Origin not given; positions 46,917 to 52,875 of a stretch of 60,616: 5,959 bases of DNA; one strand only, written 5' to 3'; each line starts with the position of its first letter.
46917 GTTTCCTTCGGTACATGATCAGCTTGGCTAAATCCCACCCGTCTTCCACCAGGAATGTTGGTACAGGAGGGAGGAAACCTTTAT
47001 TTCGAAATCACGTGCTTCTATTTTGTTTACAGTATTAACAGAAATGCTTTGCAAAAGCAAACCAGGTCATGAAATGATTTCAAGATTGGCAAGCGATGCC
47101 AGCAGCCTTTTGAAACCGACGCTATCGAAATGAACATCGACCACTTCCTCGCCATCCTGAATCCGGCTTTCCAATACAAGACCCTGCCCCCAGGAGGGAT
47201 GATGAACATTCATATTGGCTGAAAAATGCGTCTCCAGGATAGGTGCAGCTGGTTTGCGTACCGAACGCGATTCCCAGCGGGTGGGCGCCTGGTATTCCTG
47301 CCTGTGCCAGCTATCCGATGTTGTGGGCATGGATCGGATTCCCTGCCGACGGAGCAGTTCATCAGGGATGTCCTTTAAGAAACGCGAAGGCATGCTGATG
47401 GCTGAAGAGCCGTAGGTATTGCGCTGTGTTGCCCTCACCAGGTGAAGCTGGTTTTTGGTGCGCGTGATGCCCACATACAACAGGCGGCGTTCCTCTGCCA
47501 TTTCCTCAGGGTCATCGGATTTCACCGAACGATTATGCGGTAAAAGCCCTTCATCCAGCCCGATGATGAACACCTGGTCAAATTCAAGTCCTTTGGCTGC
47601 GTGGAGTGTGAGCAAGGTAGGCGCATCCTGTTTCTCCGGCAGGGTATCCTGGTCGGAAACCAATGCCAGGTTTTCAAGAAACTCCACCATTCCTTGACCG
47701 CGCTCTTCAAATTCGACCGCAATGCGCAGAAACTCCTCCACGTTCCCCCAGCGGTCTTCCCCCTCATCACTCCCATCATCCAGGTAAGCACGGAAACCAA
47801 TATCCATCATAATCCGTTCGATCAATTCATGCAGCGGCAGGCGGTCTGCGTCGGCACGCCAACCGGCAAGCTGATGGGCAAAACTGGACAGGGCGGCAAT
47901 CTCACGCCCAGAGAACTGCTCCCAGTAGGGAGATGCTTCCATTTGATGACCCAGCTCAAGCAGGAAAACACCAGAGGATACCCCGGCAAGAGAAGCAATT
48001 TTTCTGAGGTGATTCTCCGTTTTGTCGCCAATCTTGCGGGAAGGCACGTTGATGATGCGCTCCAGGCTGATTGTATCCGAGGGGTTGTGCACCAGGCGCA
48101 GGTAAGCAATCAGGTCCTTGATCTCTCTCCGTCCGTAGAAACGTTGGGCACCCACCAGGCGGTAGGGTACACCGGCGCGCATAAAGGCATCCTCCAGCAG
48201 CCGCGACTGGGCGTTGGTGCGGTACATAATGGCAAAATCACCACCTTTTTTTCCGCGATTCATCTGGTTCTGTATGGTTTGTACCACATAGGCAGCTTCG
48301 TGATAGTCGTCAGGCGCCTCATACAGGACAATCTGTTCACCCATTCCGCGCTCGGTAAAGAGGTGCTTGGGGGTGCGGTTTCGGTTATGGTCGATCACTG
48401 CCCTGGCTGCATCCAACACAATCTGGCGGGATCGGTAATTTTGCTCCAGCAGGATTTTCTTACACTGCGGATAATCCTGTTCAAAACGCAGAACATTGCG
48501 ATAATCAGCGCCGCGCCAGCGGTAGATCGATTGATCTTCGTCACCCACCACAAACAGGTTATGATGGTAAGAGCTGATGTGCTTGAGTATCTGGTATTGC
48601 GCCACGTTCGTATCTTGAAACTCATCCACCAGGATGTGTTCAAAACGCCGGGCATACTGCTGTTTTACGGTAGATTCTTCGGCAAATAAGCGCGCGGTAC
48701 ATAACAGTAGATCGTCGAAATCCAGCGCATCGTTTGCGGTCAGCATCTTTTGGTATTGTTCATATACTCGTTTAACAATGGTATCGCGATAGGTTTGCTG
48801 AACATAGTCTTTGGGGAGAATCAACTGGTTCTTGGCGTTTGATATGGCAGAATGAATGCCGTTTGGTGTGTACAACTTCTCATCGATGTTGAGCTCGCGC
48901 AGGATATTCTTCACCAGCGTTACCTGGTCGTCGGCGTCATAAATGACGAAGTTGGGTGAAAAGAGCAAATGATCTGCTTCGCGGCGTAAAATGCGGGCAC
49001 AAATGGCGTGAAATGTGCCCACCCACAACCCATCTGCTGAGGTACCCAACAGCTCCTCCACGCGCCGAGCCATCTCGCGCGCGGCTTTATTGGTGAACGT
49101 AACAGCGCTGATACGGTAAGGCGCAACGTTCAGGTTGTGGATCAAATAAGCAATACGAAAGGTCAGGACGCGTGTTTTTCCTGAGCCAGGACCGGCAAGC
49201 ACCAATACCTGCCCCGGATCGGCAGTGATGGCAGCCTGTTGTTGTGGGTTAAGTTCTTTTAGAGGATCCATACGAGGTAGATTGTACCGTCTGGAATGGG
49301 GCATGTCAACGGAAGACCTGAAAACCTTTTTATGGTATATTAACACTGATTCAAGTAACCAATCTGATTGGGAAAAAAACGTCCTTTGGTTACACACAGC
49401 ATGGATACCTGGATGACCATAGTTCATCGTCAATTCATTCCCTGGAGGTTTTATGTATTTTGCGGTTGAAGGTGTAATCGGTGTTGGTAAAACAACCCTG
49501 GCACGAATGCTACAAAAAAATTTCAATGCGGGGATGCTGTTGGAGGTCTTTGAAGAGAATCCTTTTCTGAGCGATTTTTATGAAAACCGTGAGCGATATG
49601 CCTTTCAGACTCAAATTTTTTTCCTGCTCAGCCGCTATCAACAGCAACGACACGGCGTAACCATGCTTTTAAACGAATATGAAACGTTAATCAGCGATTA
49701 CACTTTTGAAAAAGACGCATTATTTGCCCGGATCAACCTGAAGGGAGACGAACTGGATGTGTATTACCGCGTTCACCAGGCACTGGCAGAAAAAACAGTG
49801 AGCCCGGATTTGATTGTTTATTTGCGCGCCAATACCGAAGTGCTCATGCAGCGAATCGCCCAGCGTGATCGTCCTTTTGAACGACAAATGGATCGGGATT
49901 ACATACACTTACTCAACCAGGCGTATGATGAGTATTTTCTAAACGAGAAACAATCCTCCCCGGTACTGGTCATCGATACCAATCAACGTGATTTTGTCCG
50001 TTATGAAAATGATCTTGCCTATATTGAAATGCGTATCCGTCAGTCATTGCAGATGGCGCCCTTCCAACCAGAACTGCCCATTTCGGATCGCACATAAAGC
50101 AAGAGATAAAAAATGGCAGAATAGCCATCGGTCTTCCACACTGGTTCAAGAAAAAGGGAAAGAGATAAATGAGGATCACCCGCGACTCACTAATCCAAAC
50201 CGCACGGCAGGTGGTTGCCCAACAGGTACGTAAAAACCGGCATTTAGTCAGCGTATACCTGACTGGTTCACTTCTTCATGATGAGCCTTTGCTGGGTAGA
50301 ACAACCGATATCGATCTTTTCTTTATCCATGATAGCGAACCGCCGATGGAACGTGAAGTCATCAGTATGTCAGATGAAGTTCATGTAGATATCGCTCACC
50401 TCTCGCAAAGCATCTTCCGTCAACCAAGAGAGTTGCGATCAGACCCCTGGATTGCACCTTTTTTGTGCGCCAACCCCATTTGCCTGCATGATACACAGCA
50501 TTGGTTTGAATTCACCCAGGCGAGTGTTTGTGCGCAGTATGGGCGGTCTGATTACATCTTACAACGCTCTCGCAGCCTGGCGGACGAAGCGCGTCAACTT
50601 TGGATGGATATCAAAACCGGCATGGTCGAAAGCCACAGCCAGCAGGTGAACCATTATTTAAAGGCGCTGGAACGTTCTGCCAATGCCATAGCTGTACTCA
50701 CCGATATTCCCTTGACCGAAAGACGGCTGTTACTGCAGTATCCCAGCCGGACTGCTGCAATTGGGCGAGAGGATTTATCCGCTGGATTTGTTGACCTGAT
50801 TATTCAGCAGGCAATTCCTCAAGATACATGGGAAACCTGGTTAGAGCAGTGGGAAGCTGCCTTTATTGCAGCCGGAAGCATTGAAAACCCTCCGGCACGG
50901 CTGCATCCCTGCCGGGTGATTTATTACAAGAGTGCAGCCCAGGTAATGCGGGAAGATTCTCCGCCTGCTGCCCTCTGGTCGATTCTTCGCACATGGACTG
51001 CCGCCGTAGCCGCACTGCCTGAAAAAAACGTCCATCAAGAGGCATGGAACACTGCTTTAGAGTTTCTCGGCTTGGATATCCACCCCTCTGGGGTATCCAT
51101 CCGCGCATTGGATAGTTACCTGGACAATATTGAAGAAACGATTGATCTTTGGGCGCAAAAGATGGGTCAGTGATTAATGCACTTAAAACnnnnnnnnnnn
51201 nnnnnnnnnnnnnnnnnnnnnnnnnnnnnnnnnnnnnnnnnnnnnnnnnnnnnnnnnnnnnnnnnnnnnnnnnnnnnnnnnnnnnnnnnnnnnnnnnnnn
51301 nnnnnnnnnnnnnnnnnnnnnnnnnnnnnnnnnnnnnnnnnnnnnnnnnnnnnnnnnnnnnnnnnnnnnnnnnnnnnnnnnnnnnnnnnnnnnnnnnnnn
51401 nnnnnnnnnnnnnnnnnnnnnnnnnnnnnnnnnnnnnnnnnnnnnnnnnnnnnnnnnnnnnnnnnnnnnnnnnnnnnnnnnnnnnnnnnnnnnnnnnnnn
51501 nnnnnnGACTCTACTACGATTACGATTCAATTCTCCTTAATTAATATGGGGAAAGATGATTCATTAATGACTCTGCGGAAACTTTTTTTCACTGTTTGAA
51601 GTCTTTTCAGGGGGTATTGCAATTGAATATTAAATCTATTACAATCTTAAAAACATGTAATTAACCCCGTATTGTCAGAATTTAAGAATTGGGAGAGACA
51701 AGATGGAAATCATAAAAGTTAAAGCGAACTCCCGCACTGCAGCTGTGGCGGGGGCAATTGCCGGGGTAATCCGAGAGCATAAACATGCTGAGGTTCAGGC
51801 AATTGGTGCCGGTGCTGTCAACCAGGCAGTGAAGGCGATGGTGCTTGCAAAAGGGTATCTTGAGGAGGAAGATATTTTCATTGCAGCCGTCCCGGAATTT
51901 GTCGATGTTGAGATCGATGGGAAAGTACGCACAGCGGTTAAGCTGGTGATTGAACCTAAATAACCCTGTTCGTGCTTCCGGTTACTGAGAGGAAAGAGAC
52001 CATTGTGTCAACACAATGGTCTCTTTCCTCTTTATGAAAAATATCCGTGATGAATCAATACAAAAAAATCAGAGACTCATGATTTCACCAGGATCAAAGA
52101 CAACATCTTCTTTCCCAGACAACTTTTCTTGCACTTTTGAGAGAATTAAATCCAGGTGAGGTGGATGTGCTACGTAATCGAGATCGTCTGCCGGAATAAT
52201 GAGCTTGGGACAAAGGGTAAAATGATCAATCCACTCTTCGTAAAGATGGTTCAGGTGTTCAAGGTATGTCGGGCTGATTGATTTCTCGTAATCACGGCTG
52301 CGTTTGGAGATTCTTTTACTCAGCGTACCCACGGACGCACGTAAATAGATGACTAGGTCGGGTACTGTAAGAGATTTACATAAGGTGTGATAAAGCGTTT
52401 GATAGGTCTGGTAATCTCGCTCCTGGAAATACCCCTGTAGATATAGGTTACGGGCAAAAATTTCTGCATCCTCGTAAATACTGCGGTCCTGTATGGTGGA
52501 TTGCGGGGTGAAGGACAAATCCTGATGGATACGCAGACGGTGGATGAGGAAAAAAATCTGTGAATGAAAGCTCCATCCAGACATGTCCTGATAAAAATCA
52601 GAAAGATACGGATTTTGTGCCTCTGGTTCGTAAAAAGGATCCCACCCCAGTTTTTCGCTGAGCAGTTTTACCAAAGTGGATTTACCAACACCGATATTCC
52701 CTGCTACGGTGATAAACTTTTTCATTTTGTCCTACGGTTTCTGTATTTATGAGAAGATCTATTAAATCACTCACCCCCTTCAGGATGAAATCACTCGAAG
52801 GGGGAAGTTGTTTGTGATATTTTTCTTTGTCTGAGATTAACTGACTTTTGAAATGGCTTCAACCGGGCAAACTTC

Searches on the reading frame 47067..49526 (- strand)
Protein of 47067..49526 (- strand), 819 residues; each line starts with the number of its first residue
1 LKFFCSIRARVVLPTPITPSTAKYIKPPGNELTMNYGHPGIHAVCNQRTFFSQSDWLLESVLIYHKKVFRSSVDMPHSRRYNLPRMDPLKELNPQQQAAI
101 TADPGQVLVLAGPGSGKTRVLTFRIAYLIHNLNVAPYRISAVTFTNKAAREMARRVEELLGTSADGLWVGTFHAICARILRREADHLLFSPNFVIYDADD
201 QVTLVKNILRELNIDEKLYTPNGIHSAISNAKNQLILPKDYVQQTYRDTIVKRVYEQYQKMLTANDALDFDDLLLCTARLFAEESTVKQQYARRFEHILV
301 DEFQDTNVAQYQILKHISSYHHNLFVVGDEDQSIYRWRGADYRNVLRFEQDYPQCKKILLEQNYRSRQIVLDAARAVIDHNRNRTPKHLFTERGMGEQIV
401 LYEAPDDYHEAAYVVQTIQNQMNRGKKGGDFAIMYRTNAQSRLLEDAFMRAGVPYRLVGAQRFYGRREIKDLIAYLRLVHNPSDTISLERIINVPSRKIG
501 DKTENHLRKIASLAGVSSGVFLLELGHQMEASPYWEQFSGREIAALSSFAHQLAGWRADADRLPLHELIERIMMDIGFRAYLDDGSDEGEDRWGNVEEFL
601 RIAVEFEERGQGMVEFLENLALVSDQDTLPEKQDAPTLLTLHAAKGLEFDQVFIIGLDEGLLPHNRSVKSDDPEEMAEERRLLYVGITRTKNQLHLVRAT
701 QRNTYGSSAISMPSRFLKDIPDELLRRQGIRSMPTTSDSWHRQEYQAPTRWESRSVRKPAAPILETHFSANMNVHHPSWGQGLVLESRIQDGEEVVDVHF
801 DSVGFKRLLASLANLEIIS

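Call 18: search_protein_families(library=ncbifam, proteins=[window:47067-49526:-], max_evalue=0.00001)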
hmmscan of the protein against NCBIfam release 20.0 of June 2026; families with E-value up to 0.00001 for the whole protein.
window:47067-49526:- (819 aa): 16 families
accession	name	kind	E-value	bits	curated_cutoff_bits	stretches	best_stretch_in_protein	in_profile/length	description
TIGR01073.1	pcrA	equivalog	1.5e-245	817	911.2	1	89-815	2-724/725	DNA helicase PcrA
NF008743.0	PRK11773.1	equivalog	3e-201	670.5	965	1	89-817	7-719/720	DNA helicase II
TIGR01075.1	uvrD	equivalog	5.4e-192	639.8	1144.45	1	89-816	2-715/715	DNA helicase II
TIGR01074.1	rep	equivalog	2e-175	584.8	951.45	1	92-738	2-651/668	DNA helicase Rep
NF008172.0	PRK10919.1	equivalog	6.1e-138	460.9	1168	1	92-731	3-644/673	DNA helicase Rep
TIGR02785.1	addA_Gpos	equivalog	1.1e-61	208.9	707.65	3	249-377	339-479/1234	helicase-exonuclease AddAB subunit AddA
NF008276.0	PRK11054.1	equivalog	5.9e-48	163.9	543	3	91-183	196-286/684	DNA helicase IV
TIGR00609.1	recB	equivalog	5.9e-38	130.6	696.05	2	239-383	314-460/1175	exodeoxyribonuclease V subunit beta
NF010485.0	PRK13909.1-2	equivalog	7.3e-38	130.4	650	2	252-503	282-547/909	RecB-like helicase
TIGR02784.1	addA_alphas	equivalog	2.9e-37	128.6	860.75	3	248-382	341-497/1138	double-strand break repair helicase AddA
NF010487.0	PRK13909.1-4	equivalog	4.1e-34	118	759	1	251-477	277-524/924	RecB-like helicase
NF010486.0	PRK13909.1-3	equivalog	2e-15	55.9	1109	1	295-375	331-420/921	RecB-like helicase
NF041464.1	HelD_BACSU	equivalog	2.1e-14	52.4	419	1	253-460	509-704/779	RNA polymerase recycling motor HelD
NF008128.0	PRK10876.1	equivalog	4.1e-13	47.9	1697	1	255-377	336-460/1181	exodeoxyribonuclease V subunit beta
NF041254.1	motor_HelR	exception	1.9e-11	42.9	750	0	243-379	466-600/706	RNA polymerase recycling motor ATPase HelR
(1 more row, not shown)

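Call 24: find_related_loci(query=window:47067-49526:-, collection=genome_contigs, flank=10000)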
Query window:47067-49526:- (819 aa) in genome_contigs; peptide patterns used: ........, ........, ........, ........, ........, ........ (x = any residue, [..] = any of these).
289 stretches matched a pattern; 189 encode a relative of the query (tblastn E <= 1e-3); the best 80 are kept; 80 distinct loci.
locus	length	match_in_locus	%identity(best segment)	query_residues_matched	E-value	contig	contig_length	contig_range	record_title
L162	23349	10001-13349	74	6-818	0e+0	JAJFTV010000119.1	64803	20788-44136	MAG: Chloroflexota bacterium isolate bin.298 k141_2802785, whole genome shotgun sequence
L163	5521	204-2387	64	86-818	0e+0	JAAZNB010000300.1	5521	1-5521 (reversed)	MAG: Chloroflexota bacterium isolate AS27yjCOA_123 34261_AS27, whole genome shotgun sequence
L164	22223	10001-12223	62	81-818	0e+0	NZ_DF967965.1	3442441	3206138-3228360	Anaerolinea thermolimosa strain IMO-1, whole genome shotgun sequence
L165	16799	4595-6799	63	81-818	0e+0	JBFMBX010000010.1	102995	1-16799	MAG: Chloroflexota bacterium isolate MAG175 MAG175_10, whole genome shotgun sequence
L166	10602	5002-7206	63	81-818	0e+0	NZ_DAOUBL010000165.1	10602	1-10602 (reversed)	MAG: Bellilinea sp. isolate H69_726 k75_208703, whole genome shotgun sequence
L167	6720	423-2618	63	84-818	0e+0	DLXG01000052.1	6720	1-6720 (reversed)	MAG TPA_asm: Anaerolineaceae bacterium isolate UBA9135 contig_9529, whole genome shotgun sequence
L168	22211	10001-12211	62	82-818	0e+0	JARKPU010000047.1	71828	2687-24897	MAG: Anaerolinea sp. isolate D180_metabat.33 k141_27910, whole genome shotgun sequence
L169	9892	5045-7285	61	72-818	0e+0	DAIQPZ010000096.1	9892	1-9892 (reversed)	MAG TPA_asm: Anaerolineaceae bacterium isolate CTOTU25342 NODE_2741_length_9892_cov_10.858087, whole genome shotgun sequ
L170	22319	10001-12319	59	11-818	0e+0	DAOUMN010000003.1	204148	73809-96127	MAG TPA_asm: Bellilinea sp. isolate W58_124 k99_121047, whole genome shotgun sequence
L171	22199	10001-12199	62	84-818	0e+0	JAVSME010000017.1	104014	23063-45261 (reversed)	MAG: Bellilinea sp. isolate OMB012 c_000000000033, whole genome shotgun sequence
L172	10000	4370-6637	61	63-818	0e+0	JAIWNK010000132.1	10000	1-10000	MAG: Anaerolinea sp. isolate M38 contig-93_964.1, whole genome shotgun sequence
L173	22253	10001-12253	61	81-818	0e+0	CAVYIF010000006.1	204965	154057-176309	MAG: uncultured Chloroflexia bacterium isolate MFD05684.bin.2.144 genome assembly, contig: contig_12234, whole genome sh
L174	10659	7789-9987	62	84-818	0e+0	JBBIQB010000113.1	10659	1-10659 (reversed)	MAG: Bellilinea sp. isolate MTF170219_bin_316 NODE_5157_length_10659_cov_4.874198, whole genome shotgun sequence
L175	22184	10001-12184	62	89-818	0e+0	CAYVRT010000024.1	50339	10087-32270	MAG TPA_asm: uncultured Anaerolinea sp. isolate SRP278314_co1_299 genome assembly, contig: NODE_882_length_50339_cov_33.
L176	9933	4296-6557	61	86-818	0e+0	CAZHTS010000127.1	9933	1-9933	MAG TPA_asm: uncultured Anaerolineaceae bacterium isolate binchicken_co20_77 genome assembly, contig: NODE_12367_length_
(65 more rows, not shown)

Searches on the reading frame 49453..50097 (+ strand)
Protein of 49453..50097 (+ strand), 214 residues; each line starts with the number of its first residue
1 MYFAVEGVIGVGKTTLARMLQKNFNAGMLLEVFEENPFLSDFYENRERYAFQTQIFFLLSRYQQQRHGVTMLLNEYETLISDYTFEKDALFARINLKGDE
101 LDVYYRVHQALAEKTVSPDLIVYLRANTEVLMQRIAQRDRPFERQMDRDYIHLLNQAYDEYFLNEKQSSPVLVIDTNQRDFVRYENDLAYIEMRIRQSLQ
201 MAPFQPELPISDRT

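Call 18: search_protein_families(library=ncbifam, proteins=[window:49453-50097:+], max_evalue=0.00001)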
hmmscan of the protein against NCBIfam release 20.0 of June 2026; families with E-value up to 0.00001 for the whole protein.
window:49453-50097:+ (214 aa): 1 family
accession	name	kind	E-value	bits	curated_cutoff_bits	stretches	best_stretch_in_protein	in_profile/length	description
TIGR00041.1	DTMP_kinase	equivalog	3.2e-11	43.3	83.25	1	1-178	5-187/196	dTMP kinase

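Call 23: search_protein_families(library=pfam, proteins=[window:49453-50097:+], max_evalue=0.0001)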
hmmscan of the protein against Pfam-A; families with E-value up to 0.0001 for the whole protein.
window:49453-50097:+ (214 aa): 4 families
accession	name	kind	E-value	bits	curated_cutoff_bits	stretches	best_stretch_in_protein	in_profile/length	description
PF01712.25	dNK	-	9.5e-40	137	27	1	3-192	1-195/203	Deoxynucleoside kinase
PF02223.23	Thymidylate_kin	-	1.7e-09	38.1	27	1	5-177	1-175/185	Thymidylate kinase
PF13238.12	AAA_18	-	9.6e-08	33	29.4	1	5-141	3-114/128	AAA domain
PF13671.12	AAA_33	-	4.8e-05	24.1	27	0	5-148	4-128/143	AAA domain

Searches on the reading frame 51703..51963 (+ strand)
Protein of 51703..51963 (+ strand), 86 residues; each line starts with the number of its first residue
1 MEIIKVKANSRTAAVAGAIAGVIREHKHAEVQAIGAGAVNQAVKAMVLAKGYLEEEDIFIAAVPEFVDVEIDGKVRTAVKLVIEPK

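Call 18: search_protein_families(library=ncbifam, proteins=[window:51703-51963:+], max_evalue=0.00001)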
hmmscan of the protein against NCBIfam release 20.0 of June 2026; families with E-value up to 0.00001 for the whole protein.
window:51703-51963:+ (86 aa): 0 families

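Call 23: search_protein_families(library=pfam, proteins=[window:51703-51963:+], max_evalue=0.0001)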
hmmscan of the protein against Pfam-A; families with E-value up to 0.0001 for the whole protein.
window:51703-51963:+ (86 aa): 1 family
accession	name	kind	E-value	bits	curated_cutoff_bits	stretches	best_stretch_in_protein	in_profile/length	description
PF04232.17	SpoVS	-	4.6e-32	110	24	1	2-83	1-82/83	Stage V sporulation protein S (SpoVS)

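Call 39: find_related_loci(query=window:51703-51963:+, collection=genome_contigs, flank=6000)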
Query window:51703-51963:+ (86 aa) in genome_contigs; peptide patterns used: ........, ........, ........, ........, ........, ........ (x = any residue, [..] = any of these).
600 stretches matched a pattern (row limit reached: there are more); 495 encode a relative of the query (tblastn E <= 1e-3); the best 80 are kept; 80 distinct loci.
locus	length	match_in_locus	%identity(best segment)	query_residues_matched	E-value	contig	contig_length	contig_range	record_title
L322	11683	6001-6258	81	1-86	6e-43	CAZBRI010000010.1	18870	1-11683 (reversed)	MAG TPA_asm: uncultured Anaerolinea sp. isolate binchicken_co2_64 genome assembly, contig: NODE_1963_length_18870_cov_6.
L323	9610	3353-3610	80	1-86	2e-42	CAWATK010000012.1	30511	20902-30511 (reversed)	MAG: uncultured Chloroflexia bacterium isolate MFD02809.bin.2.224 genome assembly, contig: contig_302773, whole genome s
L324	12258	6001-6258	81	1-86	7e-42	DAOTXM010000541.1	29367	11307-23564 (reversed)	MAG TPA_asm: Anaerolineales bacterium isolate H21_254 k133_2655564, whole genome shotgun sequence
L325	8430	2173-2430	80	1-86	2e-41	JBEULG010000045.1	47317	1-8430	MAG: Anaerolineales bacterium isolate KC_009 contig45, whole genome shotgun sequence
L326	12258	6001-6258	79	1-86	2e-41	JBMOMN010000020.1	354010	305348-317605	MAG: Chloroflexota bacterium isolate Betzabe_MAG051 MAG051_20, whole genome shotgun sequence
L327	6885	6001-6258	78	1-86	8e-42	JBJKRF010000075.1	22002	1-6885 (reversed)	MAG: Anaerolineales bacterium isolate Bin_52 S1Ck127_599759_flag_0_multi_13.9941_len_22002, whole genome shotgun sequenc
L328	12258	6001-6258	79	1-86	2e-41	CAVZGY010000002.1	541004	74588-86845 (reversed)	MAG: uncultured Chloroflexia bacterium isolate MFD04716.bin.1.280 genome assembly, contig: contig_12394, whole genome sh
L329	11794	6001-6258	79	1-86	5e-41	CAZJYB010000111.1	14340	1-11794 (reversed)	MAG TPA_asm: uncultured Anaerolineaceae bacterium isolate SRP136066_co1_84 genome assembly, contig: NODE_4822_length_143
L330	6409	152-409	77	1-86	1e-40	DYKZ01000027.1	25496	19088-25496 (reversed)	MAG TPA_asm: Anaerolinea thermophila isolate SulCav_AS07-7_3_61_171 SulCav_AS07_7_1825_length_25496_cov_89_943949, whole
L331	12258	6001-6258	78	1-86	3e-40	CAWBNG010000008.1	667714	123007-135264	MAG: uncultured Chloroflexia bacterium isolate MFD02416.bin.1.275 genome assembly, contig: contig_49391, whole genome sh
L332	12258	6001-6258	78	1-86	3e-40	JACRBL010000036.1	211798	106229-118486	MAG: Chloroflexi bacterium isolate NC_groundwater_1619_Pr3_B-0.1um_56_27 SR-2_scaffold_141_1999786, whole genome shotgun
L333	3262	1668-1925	79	1-86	4e-40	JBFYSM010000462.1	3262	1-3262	MAG: Chloroflexota bacterium isolate PPR_0240 PPR_0240.fa_k121_410696, whole genome shotgun sequence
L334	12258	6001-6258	77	1-86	2e-40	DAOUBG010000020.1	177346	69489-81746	MAG TPA_asm: Anaerolineales bacterium isolate H68_716 k101_298253, whole genome shotgun sequence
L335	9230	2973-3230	78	1-86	4e-40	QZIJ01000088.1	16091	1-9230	MAG: Anaerolineaceae bacterium isolate SURF_68 contig-100_5216_length_16185_read_count_65858, whole genome shotgun seque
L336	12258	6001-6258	80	1-86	2e-40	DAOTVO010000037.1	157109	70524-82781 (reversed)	MAG TPA_asm: Anaerolineales bacterium isolate H11_64 k163_185035, whole genome shotgun sequence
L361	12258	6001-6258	74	1-86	3e-38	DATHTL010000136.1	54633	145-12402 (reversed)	MAG TPA_asm: Anaerolineales bacterium isolate SMAG_U16076 k141_817214, whole genome shotgun sequence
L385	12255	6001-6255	74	1-85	1e-37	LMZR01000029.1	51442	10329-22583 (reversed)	MAG: Chloroflexi bacterium OLB14 UZ14_CFX002CONTIG000029, whole genome shotgun sequence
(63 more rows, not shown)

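Call 45: search_protein_families(library=pfam, proteins=[L361:15-1250:+, L361:1320-2162:+, L361:2170-4011:+, L361:4814-5476:+, L361:6285-8531:+, L385:1918-3423:-, L385:3638-4702:+, L385:4722-5204:-, L385:6492-9062:+], max_evalue=0.00001)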
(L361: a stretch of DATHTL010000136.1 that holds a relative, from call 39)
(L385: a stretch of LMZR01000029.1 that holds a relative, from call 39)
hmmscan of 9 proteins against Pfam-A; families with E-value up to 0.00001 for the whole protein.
L361:15-1250:+ (411 aa): 1 family
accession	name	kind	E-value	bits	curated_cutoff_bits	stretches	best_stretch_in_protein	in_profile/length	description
PF12974.12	Phosphonate-bd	-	9.1e-44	150.1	27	1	101-395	3-242/242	ABC transporter, phosphonate, periplasmic substrate-binding protein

L361:1320-2162:+ (280 aa): 2 families
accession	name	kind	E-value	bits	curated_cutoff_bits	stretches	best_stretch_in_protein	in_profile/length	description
PF00005.33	ABC_tran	-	5.2e-39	134.4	25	1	48-204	1-137/137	ABC transporter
PF13304.12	AAA_21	-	5.9e-07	30.3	27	0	61-87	2-45/304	AAA domain, putative AbiEii toxin, Type IV TA system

L361:2170-4011:+ (613 aa): 1 family
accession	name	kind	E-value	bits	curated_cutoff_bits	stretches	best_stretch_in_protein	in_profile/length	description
PF00528.27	BPD_transp_1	-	2.6e-11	44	26.4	1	436-607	3-173/184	Binding-protein-dependent transport system inner membrane component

L361:4814-5476:+ (220 aa): 1 family
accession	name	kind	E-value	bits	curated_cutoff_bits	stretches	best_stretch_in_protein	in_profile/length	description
PF02698.23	DUF218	-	2.2e-23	83.1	27.6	1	53-166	2-104/133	DUF218 domain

L361:6285-8531:+ (748 aa): 2 families
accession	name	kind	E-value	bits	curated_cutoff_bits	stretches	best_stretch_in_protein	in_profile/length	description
PF00932.25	LTD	-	8e-44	148.9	34.3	3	58-157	2-96/109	Lamin Tail Domain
PF16640.11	Big_3_5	-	4.9e-08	33.9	35.5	1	438-520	4-86/88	Bacterial Ig-like domain (group 3)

L385:1918-3423:- (501 aa): 1 family
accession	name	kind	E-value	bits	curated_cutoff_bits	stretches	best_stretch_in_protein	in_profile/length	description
PF00180.25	Iso_dh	-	9.1e-87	292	27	1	30-462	2-348/348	Isocitrate/isopropylmalate dehydrogenase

L385:3638-4702:+ (354 aa): 1 family
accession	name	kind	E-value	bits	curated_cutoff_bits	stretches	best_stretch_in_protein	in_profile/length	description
PF01979.26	Amidohydro_1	-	3.7e-09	36.7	25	1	3-56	2-68/345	Amidohydrolase family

L385:4722-5204:- (160 aa): 1 family
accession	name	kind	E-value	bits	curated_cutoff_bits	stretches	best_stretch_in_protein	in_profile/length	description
PF01381.28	HTH_3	-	2.7e-08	34.2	23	1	107-157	1-53/55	Helix-turn-helix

L385:6492-9062:+ (856 aa): 1 family
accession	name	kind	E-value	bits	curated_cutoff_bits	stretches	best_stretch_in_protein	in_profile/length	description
PF00932.25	LTD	-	1e-61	206.5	34.3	4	264-376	3-104/109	Lamin Tail Domain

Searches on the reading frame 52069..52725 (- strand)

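Call 18: search_protein_families(library=ncbifam, proteins=[window:52069-52725:-], max_evalue=0.00001)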
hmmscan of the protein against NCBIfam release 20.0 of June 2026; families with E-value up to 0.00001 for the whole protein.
window:52069-52725:- (218 aa): 1 family
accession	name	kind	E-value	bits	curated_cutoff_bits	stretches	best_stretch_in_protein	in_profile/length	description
TIGR00041.1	DTMP_kinase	equivalog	7.2e-06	25.8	83.25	0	2-168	4-176/196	dTMP kinase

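Call 23: search_protein_families(library=pfam, proteins=[window:52069-52725:-], max_evalue=0.0001)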
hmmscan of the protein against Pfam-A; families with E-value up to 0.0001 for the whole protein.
window:52069-52725:- (218 aa): 2 families
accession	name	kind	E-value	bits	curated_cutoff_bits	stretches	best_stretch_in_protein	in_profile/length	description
PF01712.25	dNK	-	5.3e-56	190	27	1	5-200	1-200/203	Deoxynucleoside kinase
PF13238.12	AAA_18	-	1.5e-05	25.9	29.4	0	5-27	1-23/128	AAA domain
